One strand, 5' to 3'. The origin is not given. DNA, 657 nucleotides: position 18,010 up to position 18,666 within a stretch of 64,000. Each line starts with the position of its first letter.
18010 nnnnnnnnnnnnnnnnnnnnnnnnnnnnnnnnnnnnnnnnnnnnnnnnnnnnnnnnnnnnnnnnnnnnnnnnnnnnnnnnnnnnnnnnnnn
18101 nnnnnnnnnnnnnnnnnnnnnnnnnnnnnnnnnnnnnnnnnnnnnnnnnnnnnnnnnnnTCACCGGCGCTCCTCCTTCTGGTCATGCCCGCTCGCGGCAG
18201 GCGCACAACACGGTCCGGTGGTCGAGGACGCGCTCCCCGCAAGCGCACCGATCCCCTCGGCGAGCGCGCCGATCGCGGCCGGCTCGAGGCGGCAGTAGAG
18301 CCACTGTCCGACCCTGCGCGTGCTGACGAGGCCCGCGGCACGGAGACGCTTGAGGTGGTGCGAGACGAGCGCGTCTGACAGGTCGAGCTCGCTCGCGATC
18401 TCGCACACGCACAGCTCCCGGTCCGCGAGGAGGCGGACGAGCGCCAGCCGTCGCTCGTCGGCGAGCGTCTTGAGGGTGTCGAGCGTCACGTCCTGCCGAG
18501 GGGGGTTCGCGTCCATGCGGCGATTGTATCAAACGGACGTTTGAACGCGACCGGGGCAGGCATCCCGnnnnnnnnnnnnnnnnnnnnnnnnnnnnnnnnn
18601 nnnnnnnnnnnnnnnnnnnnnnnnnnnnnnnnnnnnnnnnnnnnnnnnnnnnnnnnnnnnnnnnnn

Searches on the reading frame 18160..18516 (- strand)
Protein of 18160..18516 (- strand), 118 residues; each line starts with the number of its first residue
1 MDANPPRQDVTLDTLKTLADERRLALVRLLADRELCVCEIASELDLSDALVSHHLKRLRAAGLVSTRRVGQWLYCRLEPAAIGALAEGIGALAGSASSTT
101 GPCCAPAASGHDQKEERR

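Call 6: search_protein_families(library=pfam, proteins=[window:18160-18516:-])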
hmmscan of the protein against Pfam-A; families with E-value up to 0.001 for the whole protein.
window:18160-18516:- (118 aa): 7 families
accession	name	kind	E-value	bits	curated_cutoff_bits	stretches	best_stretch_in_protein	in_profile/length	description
PF01022.26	HTH_5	-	6.3e-18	64.8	22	1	20-65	1-46/47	Bacterial regulatory protein, arsR family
PF12840.13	HTH_20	-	3.4e-07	30.6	27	1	18-66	1-50/51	Helix-turn-helix domain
PF13412.12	HTH_24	-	0.00017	21.5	21.9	1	31-64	14-47/48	Winged helix-turn-helix DNA-binding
PF24034.1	DUF7343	-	0.00018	21.8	27.6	1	39-70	23-54/62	Domain of unknown function (DUF7343)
PF13384.12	HTH_23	-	0.0002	21.5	24.6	1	20-63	4-46/50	Homeodomain-like domain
PF12802.13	MarR_2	-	0.0004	20.9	27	1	35-68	21-54/61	MarR family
PF01978.25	TrmB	-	0.00079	19.7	25.6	0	26-79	14-67/68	Sugar-specific transcriptional regulator TrmB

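Call 8: find_encoding_contigs(protein=window:18160-18516:-, flank=10000, max_places=10)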
Protein window:18160-18516:- (118 aa): 1 contig read that carries it; 1 place shown.
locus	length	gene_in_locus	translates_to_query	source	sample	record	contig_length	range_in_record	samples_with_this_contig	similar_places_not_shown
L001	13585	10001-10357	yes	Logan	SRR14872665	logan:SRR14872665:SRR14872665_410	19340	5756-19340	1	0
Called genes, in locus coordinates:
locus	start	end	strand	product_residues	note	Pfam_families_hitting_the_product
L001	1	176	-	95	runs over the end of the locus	PF13237:Fer4_10, PF00037:Fer4 (weak), PF12837:Fer4_6 (weak), PF12838:Fer4_7, PF13187:Fer4_9, PF12797:Fer4_2 (weak), PF00037:Fer4, PF12837:Fer4_6 (weak), +6 more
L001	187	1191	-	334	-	PF03599:CdhD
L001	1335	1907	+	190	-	PF00484:Pro_CA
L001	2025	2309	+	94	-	PF07561:DUF1540 (weak)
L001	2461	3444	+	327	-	PF09989:DUF2229, PF06050:HGD-D (weak)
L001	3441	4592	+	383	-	PF09989:DUF2229 (faint), PF06050:HGD-D (weak)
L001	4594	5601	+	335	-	PF01869:BcrAD_BadFG, PF05378:Hydant_A_N (faint)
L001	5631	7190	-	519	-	PF01564:Spermine_synth, PF13649:Methyltransf_25 (weak)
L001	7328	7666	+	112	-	-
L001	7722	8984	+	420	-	-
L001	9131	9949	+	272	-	PF00149:Metallophos, PF12850:Metallophos_2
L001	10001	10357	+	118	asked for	PF12840:HTH_20, PF01022:HTH_5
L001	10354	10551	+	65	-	-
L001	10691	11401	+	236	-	PF00072:Response_reg, PF23198:PDE8A_N (weak), PF00486:Trans_reg_C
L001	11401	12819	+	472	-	PF00672:HAMP, PF00512:HisKA, PF13581:HATPase_c_2 (faint), PF02518:HATPase_c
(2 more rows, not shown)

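Call 11: find_homologous_proteins(query=window:18160-18516:-, max_evalue=0.00001)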
Query window:18160-18516:- (118 aa): 112 proteins with E <= 0.00001 among 291 candidates.
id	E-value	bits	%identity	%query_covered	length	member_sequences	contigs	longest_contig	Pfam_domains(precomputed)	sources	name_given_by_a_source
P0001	8.0e-70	250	100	100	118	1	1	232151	PF12840.14,PF01022.27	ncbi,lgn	-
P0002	2.1e-33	133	75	75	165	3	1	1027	PF12840.14,PF13412.13,PF01022.27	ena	-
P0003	6.0e-30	122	58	91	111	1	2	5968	PF12840.14,PF13412.13,PF01022.27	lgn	-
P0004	1.3e-29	121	70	69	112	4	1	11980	PF12840.14,PF13412.13,PF01022.27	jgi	jgi:ArsR family transcriptional regulator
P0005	2.0e-29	120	62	86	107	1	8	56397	PF12840.14,PF13412.13,PF01022.27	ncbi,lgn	ncbi:MAG: metalloregulator ArsR/SmtB family transcription factor [Coriobacteriia bacterium]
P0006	2.4e-29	120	66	80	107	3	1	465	PF12840.14,PF01022.27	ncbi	-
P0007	3.2e-29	119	73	65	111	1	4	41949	PF12840.14,PF01022.27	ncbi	ncbi:MAG: ArsR/SmtB family transcription factor [Coriobacteriia bacterium]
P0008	2.5e-28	117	58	87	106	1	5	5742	PF12840.14,PF01022.27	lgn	-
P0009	1.5e-25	108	68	64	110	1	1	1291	PF12840.14,PF13412.13,PF01022.27,PF24034.2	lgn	-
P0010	4.5e-25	106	70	64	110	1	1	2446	PF12840.14,PF13412.13,PF01022.27,PF24034.2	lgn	-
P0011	1.1e-24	105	63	74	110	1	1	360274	PF12840.14,PF01022.27,PF24034.2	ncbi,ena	-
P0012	3.3e-21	94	66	64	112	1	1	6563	PF12840.14,PF01022.27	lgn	-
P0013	8.0e-21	92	63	59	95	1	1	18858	PF12840.14,PF13412.13,PF01022.27,PF13601.13,PF24034.2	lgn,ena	-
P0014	3.6e-20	90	50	79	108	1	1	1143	PF12840.14,PF01022.27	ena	-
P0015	1.5e-14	72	57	61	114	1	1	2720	PF12840.14,PF13412.13,PF01022.27,PF13518.13,PF12802.14,PF24034.2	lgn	-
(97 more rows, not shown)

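Call 12: find_encoding_contigs(protein=P0007, flank=10000, max_places=4)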
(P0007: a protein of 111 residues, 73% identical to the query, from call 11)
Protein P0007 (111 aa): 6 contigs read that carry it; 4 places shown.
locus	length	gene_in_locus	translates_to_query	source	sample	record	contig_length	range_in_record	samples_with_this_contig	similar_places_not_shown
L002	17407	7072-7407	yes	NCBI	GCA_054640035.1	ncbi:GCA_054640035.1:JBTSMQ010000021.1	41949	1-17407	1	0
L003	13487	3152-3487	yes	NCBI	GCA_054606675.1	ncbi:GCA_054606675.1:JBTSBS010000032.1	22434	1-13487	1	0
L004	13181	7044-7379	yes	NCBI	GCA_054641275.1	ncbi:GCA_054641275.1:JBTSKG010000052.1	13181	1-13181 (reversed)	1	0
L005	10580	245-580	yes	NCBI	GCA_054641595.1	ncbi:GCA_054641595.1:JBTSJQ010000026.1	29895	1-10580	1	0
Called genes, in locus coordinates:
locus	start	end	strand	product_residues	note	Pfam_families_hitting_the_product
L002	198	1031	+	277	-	PF23951:DUF7282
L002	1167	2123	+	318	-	PF09989:DUF2229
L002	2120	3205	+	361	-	PF09989:DUF2229 (faint), PF06050:HGD-D (faint)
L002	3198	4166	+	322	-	PF01869:BcrAD_BadFG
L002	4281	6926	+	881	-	PF07602:DUF1565, PF22842:Pel9A-like_beta_helix (weak), PF13229:Beta_helix (faint), PF04122:CW_binding_2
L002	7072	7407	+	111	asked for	PF01022:HTH_5, PF12840:HTH_20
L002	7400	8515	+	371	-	PF13593:SBF_like, PF01758:SBF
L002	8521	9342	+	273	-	PF01135:PCMT, PF01209:Ubie_methyltran, PF06325:PrmA, PF13489:Methyltransf_23, PF13847:Methyltransf_31, PF08241:Methyltransf_11, PF08242:Methyltransf_12, PF13649:Methyltransf_25, +1 more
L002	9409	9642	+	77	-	PF13192:Thioredoxin_3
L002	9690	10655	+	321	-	PF03773:ArsP_1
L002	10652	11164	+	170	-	PF00085:Thioredoxin, PF13899:Thioredoxin_7 (weak), PF13098:Thioredoxin_2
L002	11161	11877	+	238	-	PF02683:DsbD_TM, PF13386:DsbD_2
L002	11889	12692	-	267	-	PF00149:Metallophos, PF12850:Metallophos_2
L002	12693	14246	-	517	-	PF01564:Spermine_synth, PF13649:Methyltransf_25 (weak)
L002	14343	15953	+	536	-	PF00111:Fer2, PF17651:Raco_middle, PF14574:RACo_C_ter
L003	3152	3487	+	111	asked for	PF01022:HTH_5, PF12840:HTH_20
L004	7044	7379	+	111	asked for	PF01022:HTH_5, PF12840:HTH_20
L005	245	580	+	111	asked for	PF01022:HTH_5, PF12840:HTH_20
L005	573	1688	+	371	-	PF13593:SBF_like, PF01758:SBF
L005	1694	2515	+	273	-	PF01135:PCMT, PF01209:Ubie_methyltran, PF06325:PrmA, PF13489:Methyltransf_23, PF13847:Methyltransf_31, PF08241:Methyltransf_11, PF08242:Methyltransf_12, PF13649:Methyltransf_25, +1 more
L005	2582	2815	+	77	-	PF13192:Thioredoxin_3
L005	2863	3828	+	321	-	PF03773:ArsP_1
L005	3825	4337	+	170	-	PF00085:Thioredoxin, PF13899:Thioredoxin_7, PF13098:Thioredoxin_2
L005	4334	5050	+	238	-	PF02683:DsbD_TM, PF13386:DsbD_2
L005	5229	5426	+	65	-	-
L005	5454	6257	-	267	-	PF00149:Metallophos, PF12850:Metallophos_2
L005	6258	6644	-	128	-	PF10865:DUF2703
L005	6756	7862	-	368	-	PF13593:SBF_like (weak), PF01758:SBF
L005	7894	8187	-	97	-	PF12840:HTH_20, PF01022:HTH_5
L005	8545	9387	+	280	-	PF14537:Cytochrom_c3_2 (faint), PF09699:Paired_CXXCH_1 (weak), PF14522:Cytochrome_C7 (faint)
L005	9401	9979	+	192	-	PF14537:Cytochrom_c3_2 (faint), PF09699:Paired_CXXCH_1 (faint)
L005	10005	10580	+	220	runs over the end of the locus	PF02613:Nitrate_red_del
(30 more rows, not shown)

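Call 13: find_encoding_contigs(protein=P0005, flank=10000, max_places=4)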
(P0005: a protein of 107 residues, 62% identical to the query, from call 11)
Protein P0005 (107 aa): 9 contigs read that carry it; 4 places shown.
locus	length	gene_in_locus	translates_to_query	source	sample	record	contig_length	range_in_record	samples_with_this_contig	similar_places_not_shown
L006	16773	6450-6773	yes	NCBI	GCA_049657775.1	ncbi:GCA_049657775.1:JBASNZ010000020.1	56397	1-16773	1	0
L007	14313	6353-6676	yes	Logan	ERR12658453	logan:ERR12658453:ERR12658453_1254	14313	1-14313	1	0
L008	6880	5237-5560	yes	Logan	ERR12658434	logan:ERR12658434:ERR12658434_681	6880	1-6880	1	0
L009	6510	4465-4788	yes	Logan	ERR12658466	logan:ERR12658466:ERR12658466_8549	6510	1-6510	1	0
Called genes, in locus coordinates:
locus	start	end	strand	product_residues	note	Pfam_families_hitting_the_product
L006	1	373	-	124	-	PF04122:CW_binding_2 (weak)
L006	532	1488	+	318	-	PF09989:DUF2229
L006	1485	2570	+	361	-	PF09989:DUF2229 (faint), PF06050:HGD-D (faint)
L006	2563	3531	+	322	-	PF01869:BcrAD_BadFG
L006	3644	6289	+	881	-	PF07602:DUF1565, PF22842:Pel9A-like_beta_helix, PF13229:Beta_helix (weak), PF04122:CW_binding_2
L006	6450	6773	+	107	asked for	PF13412:HTH_24 (faint), PF01022:HTH_5, PF12840:HTH_20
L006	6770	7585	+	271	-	PF01135:PCMT, PF01209:Ubie_methyltran, PF06325:PrmA (weak), PF13489:Methyltransf_23, PF08241:Methyltransf_11, PF08242:Methyltransf_12, PF13649:Methyltransf_25, PF13847:Methyltransf_31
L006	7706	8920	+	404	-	PF06779:MFS_4, PF07690:MFS_1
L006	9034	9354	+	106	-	PF12840:HTH_20 (weak), PF01022:HTH_5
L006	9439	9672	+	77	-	PF13192:Thioredoxin_3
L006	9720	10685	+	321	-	PF03773:ArsP_1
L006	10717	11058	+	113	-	-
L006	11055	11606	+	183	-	PF03773:ArsP_1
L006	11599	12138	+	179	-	PF00085:Thioredoxin, PF13899:Thioredoxin_7 (weak), PF13098:Thioredoxin_2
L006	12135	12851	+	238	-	PF02683:DsbD_TM, PF13386:DsbD_2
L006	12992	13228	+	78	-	-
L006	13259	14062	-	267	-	PF00149:Metallophos, PF12850:Metallophos_2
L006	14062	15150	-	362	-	PF13593:SBF_like (weak), PF01758:SBF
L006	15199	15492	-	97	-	PF12840:HTH_20 (weak), PF01022:HTH_5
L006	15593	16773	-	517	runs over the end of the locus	PF01564:Spermine_synth, PF13649:Methyltransf_25 (weak)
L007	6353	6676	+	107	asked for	PF13412:HTH_24 (faint), PF01022:HTH_5, PF12840:HTH_20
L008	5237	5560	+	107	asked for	PF13412:HTH_24 (faint), PF01022:HTH_5, PF12840:HTH_20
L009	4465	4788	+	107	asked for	PF13412:HTH_24 (faint), PF01022:HTH_5, PF12840:HTH_20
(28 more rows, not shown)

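Call 14: find_encoding_contigs(protein=P0011, flank=10000, max_places=4)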
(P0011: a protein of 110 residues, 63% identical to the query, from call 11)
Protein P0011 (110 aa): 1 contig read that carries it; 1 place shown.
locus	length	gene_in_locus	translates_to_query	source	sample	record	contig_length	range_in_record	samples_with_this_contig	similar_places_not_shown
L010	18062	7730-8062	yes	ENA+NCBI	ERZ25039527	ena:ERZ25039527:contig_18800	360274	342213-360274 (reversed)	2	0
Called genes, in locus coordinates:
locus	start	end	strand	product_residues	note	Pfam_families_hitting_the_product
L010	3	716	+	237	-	?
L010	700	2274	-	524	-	PF13649:Methyltransf_25 (faint), PF01564:Spermine_synth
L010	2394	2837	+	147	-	PF01741:MscL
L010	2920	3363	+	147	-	-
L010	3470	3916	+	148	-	-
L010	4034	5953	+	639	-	PF07602:DUF1565 (weak), PF13229:Beta_helix (weak), PF04122:CW_binding_2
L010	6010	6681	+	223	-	PF04122:CW_binding_2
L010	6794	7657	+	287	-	PF12850:Metallophos_2, PF00149:Metallophos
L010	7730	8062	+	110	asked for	PF01022:HTH_5, PF12840:HTH_20 (weak), PF24034:DUF7343 (weak)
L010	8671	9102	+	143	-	-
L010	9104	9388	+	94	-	PF13183:Fer4_8 (faint), PF14697:Fer4_21 (weak), PF12797:Fer4_2 (weak), PF13237:Fer4_10, PF00037:Fer4 (weak), PF12837:Fer4_6 (weak), PF12838:Fer4_7, PF13187:Fer4_9, +1 more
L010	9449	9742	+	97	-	PF13192:Thioredoxin_3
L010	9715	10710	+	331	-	PF03773:ArsP_1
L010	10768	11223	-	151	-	-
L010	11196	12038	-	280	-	-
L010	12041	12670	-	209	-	-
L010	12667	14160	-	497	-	PF17210:SdrD_B (faint), PF11974:bMG3 (faint), PF24025:Ig_DR_A0283-like (faint), PF13715:CarbopepD_reg_2 (faint), PF17802:SpaA (faint), PF13620:CarboxypepD_reg (weak), PF10670:DUF4198 (faint), PF13620:CarboxypepD_reg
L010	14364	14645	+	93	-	-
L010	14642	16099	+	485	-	PF13581:HATPase_c_2 (faint), PF00512:HisKA, PF02518:HATPase_c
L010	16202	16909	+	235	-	PF00072:Response_reg, PF23198:PDE8A_N (weak), PF00486:Trans_reg_C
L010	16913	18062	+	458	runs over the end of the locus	PF00672:HAMP (weak), PF00512:HisKA, PF02518:HATPase_c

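Call 15: find_encoding_contigs(protein=P0004, flank=10000, max_places=4)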
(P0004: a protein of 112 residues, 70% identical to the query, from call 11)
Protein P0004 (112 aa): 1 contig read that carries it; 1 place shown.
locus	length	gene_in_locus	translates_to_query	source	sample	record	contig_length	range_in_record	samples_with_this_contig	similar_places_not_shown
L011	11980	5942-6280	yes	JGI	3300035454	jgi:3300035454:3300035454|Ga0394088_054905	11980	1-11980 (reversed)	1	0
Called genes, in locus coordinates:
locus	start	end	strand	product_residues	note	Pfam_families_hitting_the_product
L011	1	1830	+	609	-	?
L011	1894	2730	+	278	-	PF23951:DUF7282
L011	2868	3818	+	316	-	PF09989:DUF2229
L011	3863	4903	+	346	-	PF09989:DUF2229 (faint), PF06050:HGD-D (weak)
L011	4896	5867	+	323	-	PF01869:BcrAD_BadFG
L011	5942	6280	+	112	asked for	PF01022:HTH_5, PF12840:HTH_20, PF13412:HTH_24 (faint)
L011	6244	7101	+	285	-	PF01135:PCMT, PF01209:Ubie_methyltran, PF06325:PrmA (weak), PF13489:Methyltransf_23, PF13649:Methyltransf_25, PF13847:Methyltransf_31, PF08241:Methyltransf_11, PF08242:Methyltransf_12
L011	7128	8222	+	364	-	PF01758:SBF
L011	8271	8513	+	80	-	PF13192:Thioredoxin_3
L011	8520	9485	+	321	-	PF03773:ArsP_1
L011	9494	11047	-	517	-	PF01564:Spermine_synth, PF08241:Methyltransf_11 (weak), PF13649:Methyltransf_25 (weak)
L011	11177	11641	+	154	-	PF00111:Fer2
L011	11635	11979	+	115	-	?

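Call 39: search_solved_structures(query=window:18163-18516:-, max_evalue=0.001, show_alignments=2)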
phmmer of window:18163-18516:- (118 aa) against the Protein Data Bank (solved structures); distinct sequences matched with E-value up to 0.001: 27.
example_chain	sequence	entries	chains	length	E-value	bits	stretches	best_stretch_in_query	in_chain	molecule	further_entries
4k2e_A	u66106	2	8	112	8.9e-12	48.7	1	14-89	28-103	Transcriptional activator HlyU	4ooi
3jth_A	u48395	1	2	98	9.9e-11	45.3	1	14-86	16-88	Transcription activator HlyU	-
5znx_A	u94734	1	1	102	1.1e-10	45.1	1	14-86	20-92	Transcriptional activator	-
1r1t_A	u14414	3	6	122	1.3e-10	45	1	14-86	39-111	Transcriptional repressor smtB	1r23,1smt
9t6t_A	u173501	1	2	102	4.7e-10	43.1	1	14-88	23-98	Lmo1102 protein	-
9t6r_A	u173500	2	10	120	5.6e-10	42.9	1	14-89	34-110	Lmo1102 protein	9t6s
4omy_A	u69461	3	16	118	3.7e-09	40.3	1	9-98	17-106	NolR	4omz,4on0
1r22_A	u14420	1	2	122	3.8e-09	40.2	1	14-86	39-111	Transcriptional repressor smtB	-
3f72_A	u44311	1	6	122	6.2e-09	39.5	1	13-77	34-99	Cadmium efflux system accessory protein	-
1u2w_A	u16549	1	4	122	9.4e-09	38.9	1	13-73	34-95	Cadmium efflux system accessory protein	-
3f6v_A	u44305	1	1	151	1.2e-08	38.5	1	10-85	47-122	Possible transcriptional regulator, ArsR family protein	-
8qkf_A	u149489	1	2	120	2.8e-08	37.4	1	12-78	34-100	ArsR family transcriptional regulator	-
6o8k_A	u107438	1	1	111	3.7e-08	37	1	11-79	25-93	Transcriptional regulator, ArsR family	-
13ct_A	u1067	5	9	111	3.7e-08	37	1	11-79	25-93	Transcriptional regulator, ArsR family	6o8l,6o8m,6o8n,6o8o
4ggg_A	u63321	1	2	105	2.3e-07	34.5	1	12-83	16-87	Repressor protein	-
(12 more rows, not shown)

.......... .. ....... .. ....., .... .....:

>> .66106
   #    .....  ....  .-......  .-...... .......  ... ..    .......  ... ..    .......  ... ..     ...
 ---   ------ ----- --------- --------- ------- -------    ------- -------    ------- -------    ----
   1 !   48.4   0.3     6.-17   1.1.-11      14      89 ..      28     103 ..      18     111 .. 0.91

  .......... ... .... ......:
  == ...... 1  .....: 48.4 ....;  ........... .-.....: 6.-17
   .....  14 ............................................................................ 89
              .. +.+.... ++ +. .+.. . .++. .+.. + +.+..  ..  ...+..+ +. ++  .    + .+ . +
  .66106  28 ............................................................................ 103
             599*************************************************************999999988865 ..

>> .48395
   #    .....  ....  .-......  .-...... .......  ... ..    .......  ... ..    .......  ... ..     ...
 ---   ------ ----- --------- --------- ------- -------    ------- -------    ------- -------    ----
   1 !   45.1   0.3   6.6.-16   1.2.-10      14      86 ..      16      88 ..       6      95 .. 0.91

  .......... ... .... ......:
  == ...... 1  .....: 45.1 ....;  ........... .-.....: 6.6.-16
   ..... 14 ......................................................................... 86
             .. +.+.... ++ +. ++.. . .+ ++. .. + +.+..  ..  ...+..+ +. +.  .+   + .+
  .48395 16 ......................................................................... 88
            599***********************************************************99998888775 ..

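Call 40: search_protein_families(library=ncbifam, proteins=[window:18163-18516:-], max_evalue=0.01)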
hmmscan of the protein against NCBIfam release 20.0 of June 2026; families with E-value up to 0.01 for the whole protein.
window:18163-18516:- (118 aa): 14 families
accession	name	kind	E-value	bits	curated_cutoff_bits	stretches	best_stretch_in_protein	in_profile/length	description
NF033788.1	HTH_metalloreg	subfamily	3.3e-26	90.9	55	1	13-84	3-75/77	metalloregulator ArsR/SmtB family transcription factor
NF007528.0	PRK10141.1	subfamily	5.4e-16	58.5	97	1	12-84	7-79/117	metalloregulator ArsR/SmtB family transcription factor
NF041413.1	ArsR_Rv2640c_fam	equivalog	3.6e-15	56.4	155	1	14-87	35-111/118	Rv2640c family ArsR-like transcriptional regulator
NF033789.1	repress_SdpR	subfamily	3.8e-14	52.4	100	1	14-78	1-65/79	autorepressor SdpR family transcription factor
NF045707.1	Dbac_1936_reg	equivalog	1.3e-13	50.8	115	1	15-82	11-78/99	ArsR/SmtB-type metalloregulator TsoR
NF040642.1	sulf_sens_BigR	equivalog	3.3e-12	46.3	155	1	13-82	12-81/95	sulfite-sensing transcriptional repressor BigR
NF047906.1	CdPbTransRegCmtR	equivalog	3.7e-06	26.8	150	1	15-76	15-76/104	Cd(II)/Pb(II)-sensing metalloregulatory transcriptional regulator CmtR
TIGR01884.1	cas_HTH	subfamily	0.00015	21.2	60.2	1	10-66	131-188/202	CRISPR-associated CARF protein Csa3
NF053602.1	Phr_regulator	exception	0.00021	20.9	320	1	15-67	6-58/191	heat shock transcription regulator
NF053755.1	MsvR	equivalog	0.00039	20.2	220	1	14-67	6-59/236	transcriptional factor MsvR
NF040939.2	trans_reg_lrs14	equivalog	0.002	18.1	90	1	23-68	24-70/103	Lrs14 family HTH-type transcriptional regulator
NF053606.1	Sta1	subfamily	0.0028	17.7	80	1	25-68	25-68/100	Sta1 family transcriptional regulator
NF052532.1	TransRegPagRBaca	equivalog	0.0057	16.7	170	1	13-75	19-81/99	transcriptional repressor PagR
TIGR02702.1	SufR_cyano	equivalog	0.0082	15.9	178.8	1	26-69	7-50/208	iron-sulfur cluster biosynthesis transcriptional regulator SufR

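Call 51: find_encoding_contigs(protein=P0002, flank=2000, max_places=3)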
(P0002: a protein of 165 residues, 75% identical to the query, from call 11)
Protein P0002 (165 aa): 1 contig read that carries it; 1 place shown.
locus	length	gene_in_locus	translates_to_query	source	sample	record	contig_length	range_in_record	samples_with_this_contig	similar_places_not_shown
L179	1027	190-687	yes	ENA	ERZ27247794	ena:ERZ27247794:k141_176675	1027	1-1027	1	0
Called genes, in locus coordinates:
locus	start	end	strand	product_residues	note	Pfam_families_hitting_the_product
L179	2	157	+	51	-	?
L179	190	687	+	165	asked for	PF13412:HTH_24 (faint), PF01022:HTH_5, PF12840:HTH_20 (weak)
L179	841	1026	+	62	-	?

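Call 63: list_cluster_members(proteins=[P0001, P0113, P0115, P0114])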
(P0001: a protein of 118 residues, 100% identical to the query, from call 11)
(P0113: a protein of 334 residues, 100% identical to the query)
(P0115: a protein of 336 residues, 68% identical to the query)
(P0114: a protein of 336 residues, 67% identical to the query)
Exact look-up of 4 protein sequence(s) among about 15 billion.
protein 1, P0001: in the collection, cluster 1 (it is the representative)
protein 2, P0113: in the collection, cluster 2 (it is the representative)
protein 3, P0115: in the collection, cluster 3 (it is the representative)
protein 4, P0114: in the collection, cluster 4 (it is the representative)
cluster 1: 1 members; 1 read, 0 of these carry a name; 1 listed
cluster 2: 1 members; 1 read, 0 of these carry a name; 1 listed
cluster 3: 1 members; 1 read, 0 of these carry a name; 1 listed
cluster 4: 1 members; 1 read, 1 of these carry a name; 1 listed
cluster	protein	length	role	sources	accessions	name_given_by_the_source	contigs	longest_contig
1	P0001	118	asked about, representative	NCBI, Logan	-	-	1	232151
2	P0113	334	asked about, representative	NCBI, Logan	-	-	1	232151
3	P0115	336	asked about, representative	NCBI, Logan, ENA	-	-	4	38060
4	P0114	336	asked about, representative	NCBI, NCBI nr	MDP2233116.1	MAG: mercury methylation corrinoid protein HgcA [Actinomycetota bacterium] | mercury methylation corrinoid protein HgcA [Actinomycetota bacterium]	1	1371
